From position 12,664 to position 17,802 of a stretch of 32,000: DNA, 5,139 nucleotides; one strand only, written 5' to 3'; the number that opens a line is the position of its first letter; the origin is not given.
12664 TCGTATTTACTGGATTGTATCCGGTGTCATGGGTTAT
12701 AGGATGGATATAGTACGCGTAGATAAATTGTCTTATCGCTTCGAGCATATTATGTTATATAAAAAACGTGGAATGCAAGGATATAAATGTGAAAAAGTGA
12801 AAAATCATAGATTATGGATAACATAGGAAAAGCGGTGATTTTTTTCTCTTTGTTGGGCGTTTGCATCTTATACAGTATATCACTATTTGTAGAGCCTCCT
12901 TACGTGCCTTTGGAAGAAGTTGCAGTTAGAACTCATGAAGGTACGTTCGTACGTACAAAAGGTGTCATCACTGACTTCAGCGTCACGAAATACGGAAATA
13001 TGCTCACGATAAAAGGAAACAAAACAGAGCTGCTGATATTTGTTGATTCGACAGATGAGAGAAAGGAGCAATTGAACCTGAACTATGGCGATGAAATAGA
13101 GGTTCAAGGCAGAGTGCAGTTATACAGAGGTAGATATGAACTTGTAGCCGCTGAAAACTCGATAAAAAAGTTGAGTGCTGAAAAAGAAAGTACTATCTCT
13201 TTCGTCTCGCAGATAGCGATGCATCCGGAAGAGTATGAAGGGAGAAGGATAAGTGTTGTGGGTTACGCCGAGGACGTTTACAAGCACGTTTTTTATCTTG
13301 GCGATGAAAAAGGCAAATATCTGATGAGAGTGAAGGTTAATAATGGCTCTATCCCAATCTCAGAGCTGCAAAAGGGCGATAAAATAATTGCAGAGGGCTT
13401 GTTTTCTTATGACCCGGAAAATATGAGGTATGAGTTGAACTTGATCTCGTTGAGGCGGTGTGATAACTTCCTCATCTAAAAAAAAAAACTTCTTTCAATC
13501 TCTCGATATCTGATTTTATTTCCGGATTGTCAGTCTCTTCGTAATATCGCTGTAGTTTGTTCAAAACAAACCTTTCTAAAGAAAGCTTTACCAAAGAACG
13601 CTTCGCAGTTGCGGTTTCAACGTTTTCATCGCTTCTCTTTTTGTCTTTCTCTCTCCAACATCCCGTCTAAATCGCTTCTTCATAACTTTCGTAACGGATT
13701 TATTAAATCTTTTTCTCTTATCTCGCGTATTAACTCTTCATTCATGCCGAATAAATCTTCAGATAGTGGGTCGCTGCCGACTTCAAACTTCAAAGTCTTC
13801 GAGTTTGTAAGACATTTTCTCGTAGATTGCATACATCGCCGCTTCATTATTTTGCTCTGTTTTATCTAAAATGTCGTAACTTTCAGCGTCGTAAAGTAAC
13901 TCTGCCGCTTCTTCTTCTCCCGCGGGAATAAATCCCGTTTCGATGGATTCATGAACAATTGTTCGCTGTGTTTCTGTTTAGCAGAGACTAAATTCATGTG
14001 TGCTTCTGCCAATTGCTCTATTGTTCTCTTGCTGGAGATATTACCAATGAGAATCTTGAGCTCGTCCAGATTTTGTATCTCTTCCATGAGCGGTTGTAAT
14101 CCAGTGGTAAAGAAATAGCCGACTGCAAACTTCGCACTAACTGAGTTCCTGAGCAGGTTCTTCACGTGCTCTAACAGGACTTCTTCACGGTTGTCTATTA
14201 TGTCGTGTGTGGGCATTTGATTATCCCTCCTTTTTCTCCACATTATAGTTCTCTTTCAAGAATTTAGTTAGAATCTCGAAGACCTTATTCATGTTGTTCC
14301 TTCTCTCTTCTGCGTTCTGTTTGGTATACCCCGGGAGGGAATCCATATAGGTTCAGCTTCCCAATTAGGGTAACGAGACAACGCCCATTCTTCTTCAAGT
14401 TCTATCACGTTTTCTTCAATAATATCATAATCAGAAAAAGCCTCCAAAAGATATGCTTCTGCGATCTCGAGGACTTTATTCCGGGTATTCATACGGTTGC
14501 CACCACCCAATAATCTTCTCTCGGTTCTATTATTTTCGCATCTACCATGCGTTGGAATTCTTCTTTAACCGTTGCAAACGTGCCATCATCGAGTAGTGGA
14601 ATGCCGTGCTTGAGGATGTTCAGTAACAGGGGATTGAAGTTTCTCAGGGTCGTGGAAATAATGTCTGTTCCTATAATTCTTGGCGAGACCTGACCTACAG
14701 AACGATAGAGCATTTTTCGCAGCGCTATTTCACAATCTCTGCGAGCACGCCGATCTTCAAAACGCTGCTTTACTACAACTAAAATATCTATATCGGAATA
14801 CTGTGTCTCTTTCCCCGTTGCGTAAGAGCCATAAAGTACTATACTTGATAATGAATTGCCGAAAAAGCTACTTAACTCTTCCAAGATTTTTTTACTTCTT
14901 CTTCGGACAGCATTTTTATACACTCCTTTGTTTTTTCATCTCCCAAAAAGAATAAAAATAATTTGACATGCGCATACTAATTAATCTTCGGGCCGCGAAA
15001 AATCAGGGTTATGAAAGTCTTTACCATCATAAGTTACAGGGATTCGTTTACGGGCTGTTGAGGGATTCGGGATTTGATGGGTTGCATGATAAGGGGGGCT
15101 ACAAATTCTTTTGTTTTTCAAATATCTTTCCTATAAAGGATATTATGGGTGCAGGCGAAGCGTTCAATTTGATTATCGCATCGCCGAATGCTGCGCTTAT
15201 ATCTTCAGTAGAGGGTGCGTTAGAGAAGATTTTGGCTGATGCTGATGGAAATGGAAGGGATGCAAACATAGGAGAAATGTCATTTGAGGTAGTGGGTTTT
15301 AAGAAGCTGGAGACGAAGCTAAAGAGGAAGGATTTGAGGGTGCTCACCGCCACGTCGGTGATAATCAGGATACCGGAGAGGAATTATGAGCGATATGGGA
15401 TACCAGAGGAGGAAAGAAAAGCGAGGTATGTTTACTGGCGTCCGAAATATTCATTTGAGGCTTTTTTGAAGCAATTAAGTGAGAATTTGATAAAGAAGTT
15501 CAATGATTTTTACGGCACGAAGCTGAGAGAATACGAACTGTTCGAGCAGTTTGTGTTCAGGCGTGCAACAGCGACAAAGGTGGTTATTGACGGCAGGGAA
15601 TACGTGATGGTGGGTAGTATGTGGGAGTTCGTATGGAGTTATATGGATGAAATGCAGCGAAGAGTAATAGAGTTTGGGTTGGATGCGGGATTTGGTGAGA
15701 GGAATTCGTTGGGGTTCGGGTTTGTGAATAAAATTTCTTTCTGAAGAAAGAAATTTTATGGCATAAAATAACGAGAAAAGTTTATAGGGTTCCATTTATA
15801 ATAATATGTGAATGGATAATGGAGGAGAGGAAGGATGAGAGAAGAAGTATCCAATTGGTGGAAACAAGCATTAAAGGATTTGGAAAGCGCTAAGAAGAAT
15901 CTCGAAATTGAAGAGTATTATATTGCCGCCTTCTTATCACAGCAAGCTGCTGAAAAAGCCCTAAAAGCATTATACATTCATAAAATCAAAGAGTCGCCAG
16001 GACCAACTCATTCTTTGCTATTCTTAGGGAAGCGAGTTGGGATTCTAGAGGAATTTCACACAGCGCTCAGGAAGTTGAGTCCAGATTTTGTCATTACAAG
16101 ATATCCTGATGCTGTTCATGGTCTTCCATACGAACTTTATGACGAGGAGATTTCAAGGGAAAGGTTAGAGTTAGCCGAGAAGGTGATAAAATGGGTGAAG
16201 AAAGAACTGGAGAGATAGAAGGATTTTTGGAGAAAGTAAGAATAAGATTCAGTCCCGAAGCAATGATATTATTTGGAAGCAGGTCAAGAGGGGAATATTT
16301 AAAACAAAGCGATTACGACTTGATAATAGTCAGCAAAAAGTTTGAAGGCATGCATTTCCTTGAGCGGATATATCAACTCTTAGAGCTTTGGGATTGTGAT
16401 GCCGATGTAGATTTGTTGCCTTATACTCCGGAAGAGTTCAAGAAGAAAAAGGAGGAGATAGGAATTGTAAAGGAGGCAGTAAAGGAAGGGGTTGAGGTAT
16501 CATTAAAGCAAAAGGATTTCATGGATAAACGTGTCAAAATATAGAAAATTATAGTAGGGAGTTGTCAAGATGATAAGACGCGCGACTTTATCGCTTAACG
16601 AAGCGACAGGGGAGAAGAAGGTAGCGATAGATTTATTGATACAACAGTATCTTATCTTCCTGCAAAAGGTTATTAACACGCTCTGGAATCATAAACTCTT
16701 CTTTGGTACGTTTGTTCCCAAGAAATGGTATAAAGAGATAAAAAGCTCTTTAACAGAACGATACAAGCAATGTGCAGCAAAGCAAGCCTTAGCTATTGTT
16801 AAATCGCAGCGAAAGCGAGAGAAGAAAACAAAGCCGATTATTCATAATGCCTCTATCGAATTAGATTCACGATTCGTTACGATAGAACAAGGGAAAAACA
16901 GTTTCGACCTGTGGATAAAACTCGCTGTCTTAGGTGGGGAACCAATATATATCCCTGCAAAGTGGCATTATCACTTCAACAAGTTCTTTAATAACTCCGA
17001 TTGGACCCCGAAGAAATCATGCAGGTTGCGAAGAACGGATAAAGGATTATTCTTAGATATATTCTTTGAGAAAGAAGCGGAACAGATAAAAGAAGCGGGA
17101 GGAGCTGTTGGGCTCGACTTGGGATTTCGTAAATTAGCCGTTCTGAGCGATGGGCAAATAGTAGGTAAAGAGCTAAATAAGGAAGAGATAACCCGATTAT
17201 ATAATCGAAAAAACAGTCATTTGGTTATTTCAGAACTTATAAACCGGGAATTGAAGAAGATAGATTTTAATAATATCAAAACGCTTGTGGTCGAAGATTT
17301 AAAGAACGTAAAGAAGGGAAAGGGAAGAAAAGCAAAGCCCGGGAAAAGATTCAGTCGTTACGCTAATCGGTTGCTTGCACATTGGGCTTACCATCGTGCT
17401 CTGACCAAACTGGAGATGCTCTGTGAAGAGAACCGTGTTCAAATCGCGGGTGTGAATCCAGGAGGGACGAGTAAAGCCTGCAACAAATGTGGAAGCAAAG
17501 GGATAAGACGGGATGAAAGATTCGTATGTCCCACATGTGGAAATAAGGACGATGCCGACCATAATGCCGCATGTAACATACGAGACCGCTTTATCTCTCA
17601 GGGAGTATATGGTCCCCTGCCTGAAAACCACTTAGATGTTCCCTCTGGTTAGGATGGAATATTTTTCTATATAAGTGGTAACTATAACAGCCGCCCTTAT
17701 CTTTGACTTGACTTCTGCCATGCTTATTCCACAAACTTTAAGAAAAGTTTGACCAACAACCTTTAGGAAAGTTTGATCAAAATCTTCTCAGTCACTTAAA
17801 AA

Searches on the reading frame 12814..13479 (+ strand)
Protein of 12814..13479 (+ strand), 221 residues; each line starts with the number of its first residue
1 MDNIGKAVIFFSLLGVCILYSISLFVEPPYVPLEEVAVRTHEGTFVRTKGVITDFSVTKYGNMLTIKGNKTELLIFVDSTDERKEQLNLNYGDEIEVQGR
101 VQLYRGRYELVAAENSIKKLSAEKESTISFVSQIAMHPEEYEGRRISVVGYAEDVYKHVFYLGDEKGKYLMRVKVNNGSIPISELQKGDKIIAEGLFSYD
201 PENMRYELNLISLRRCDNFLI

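Call 74: search_protein_families(library=pfam, proteins=[window:12814-13479:+], max_evalue=0.001)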
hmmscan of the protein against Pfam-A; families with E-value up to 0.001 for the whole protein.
window:12814-13479:+ (221 aa): 2 families
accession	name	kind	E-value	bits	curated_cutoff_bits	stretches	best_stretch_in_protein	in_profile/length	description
PF01336.31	tRNA_anti-codon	-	4e-05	23.9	27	0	49-113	4-70/75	OB-fold nucleic acid binding domain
PF13742.12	tRNA_anti_2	-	0.0005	20.7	27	0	46-112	22-91/95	OB-fold nucleic acid binding domain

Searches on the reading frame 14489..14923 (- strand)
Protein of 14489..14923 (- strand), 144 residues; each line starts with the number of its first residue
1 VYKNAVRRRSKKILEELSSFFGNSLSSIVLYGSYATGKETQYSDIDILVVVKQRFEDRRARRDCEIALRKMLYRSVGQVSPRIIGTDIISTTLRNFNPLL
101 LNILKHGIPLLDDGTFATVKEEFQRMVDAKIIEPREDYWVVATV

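Call 60: search_protein_families(library=pfam, proteins=[window:14489-14923:-], max_evalue=0.1)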
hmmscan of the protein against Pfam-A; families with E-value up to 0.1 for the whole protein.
window:14489-14923:- (144 aa): 5 families
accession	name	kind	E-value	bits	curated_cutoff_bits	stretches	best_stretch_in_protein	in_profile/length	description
PF01909.29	NTP_transf_2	-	2.9e-12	47.3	21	1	11-66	2-58/93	Nucleotidyltransferase domain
PF18765.7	Polbeta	-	1e-08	35.6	26.9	1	24-71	12-58/93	Polymerase beta, Nucleotidyltransferase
PF22600.2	MTPAP-like_central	-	0.0039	17.7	27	1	11-61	27-75/139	Poly(A) RNA polymerase, mitochondrial-like, central palm domain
PF20750.3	PAP_NTPase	-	0.043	14.1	27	1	20-71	69-116/194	Poly(A) polymerase nucleotidyltransferase domain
PF20879.2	SidM_N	-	0.06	13.1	27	1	30-85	64-121/285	SidM, N-terminal domain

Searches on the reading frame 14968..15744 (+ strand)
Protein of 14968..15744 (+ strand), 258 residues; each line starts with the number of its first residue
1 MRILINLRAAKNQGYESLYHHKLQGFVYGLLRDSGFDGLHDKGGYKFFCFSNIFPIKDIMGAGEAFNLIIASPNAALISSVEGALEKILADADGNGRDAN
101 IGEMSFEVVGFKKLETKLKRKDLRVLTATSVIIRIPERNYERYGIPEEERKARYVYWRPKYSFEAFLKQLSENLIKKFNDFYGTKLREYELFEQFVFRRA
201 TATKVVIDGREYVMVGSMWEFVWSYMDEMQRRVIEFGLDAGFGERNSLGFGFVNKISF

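Call 4: search_protein_families(library=pfam, proteins=[window:14968-15744:+], max_evalue=1)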
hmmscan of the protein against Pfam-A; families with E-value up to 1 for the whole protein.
window:14968-15744:+ (258 aa): 2 families
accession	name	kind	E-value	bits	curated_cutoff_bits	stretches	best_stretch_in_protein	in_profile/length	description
PF01881.21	Cas_Cas6_C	-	1.3e-16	62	23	1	147-254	26-124/125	CRISPR associated protein Cas6, C-terminal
PF21350.2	Cas6_I-A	-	0.0054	17.4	27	0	161-215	4-59/101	CRISPR-associated protein Cas6, N-terminal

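Call 8: search_protein_families(library=ncbifam, proteins=[window:14968-15744:+], max_evalue=1)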
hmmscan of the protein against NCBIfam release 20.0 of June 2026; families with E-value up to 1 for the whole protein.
window:14968-15744:+ (258 aa): 1 family
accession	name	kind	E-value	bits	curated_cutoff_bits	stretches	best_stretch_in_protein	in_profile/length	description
TIGR01877.1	cas_cas6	equivalog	8.5e-23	81.8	58.65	1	39-254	2-200/200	CRISPR-associated endoribonuclease Cas6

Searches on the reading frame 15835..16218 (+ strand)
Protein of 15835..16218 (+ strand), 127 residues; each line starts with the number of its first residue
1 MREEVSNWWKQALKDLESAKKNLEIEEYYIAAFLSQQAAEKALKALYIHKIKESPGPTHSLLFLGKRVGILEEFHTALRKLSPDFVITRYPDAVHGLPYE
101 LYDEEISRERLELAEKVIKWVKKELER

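Call 60: search_protein_families(library=pfam, proteins=[window:15835-16218:+], max_evalue=0.1)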
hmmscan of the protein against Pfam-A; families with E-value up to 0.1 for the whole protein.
window:15835-16218:+ (127 aa): 3 families
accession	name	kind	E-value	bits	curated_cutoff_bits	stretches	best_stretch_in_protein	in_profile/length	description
PF05168.19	HEPN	-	1.4e-25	90.2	22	1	6-123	2-116/117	HEPN domain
PF18498.6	DUF5618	-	0.049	14.3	33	0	3-44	70-110/121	Domain of unknown function (DUF5618)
PF22824.1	THAP9_C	-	0.084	12.9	24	0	11-70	24-82/186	DNA transposase THAP9, C-terminal domain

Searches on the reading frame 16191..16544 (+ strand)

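Call 60: search_protein_families(library=pfam, proteins=[window:16191-16544:+], max_evalue=0.1)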
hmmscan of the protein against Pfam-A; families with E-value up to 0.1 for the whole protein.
window:16191-16544:+ (117 aa): 4 families
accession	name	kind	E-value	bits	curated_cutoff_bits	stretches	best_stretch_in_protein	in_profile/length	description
PF01909.29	NTP_transf_2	-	2.3e-12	47.6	21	1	10-88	2-84/93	Nucleotidyltransferase domain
PF18765.7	Polbeta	-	1.2e-08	35.4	26.9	1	21-87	12-77/93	Polymerase beta, Nucleotidyltransferase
PF22600.2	MTPAP-like_central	-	0.0095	16.5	27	1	24-67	41-71/139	Poly(A) RNA polymerase, mitochondrial-like, central palm domain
PF03445.19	DUF294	-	0.061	13.6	21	1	22-54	49-81/138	Putative nucleotidyltransferase DUF294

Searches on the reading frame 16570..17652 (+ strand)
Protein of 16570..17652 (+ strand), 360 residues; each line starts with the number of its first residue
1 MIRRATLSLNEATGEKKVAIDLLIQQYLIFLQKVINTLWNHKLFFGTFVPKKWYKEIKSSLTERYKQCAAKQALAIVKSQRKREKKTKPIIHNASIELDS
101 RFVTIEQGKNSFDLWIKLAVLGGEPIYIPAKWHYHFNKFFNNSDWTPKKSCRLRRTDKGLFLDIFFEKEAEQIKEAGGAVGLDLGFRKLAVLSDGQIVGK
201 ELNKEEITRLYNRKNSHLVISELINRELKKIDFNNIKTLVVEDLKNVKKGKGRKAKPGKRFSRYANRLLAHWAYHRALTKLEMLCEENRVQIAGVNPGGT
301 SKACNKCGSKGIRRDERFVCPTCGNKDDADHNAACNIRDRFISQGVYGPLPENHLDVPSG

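Call 8: search_protein_families(library=ncbifam, proteins=[window:16570-17652:+], max_evalue=1)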
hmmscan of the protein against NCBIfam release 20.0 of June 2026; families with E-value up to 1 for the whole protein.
window:16570-17652:+ (360 aa): 18 families
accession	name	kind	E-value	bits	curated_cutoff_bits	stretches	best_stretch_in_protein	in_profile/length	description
NF040570.1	guided_TnpB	subfamily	1.1e-29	103.9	100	2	222-340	276-389/389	RNA-guided endonuclease TnpB family protein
NF049972.1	CRISPR_Cas12f2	exception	1.7e-13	50.2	450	1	233-342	412-520/524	type V CRISPR-associated effector Cas12f2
NF038281.1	IS200_TnpB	exception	3.6e-08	32.9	425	2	299-339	313-357/360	IS200/IS605 family element RNA-guided endonuclease TnpB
NF038280.1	IS607_TnpB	exception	1.2e-07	31.1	350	2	300-340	349-391/431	IS607 family element RNA-guided endonuclease TnpB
TIGR01766.2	TIGR01766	domain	7.4e-05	23.2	32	1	225-301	13-82/82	IS200/IS605 family accessory protein TnpB-related protein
NF045604.1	cas_Cas12e_CasX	equivalog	0.00012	20.5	200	2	315-338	859-882/886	type V CRISPR RNA-guided endonuclease Cas12e/CasX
NF038192.1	V_cas_c2c8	exception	0.00046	19.4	350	1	149-200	234-285/457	type V CRISPR-associated protein C2c8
NF033949.1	Cas12b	equivalog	0.0021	16.3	150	1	262-313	989-1040/1253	type V CRISPR-associated protein Cas12b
NF001645.0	PRK00420.1-2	equivalog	0.0083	16.2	162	1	302-342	25-65/106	hypothetical protein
NF034126.3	PRK09521.1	equivalog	0.013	15.3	90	1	290-327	133-170/180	exosome complex RNA-binding protein Csl4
NF033950.0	Cas12c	equivalog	0.013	13.1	250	1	316-344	1212-1242/1246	type V CRISPR-associated protein Cas12c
NF002266.0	PRK01198.1-2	equivalog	0.062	12.3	270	1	202-245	63-106/333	V-type ATP synthase subunit C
NF006732.0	PRK09263.1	equivalog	0.12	10.7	657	1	288-332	630-674/712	anaerobic ribonucleoside-triphosphate reductase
NF047723.1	TransFacS4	equivalog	0.17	12.4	120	1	302-331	2-31/90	transcription factor S4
NF009143.0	PRK12495.1-4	equivalog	0.28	11.3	372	1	300-335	41-76/244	hypothetical protein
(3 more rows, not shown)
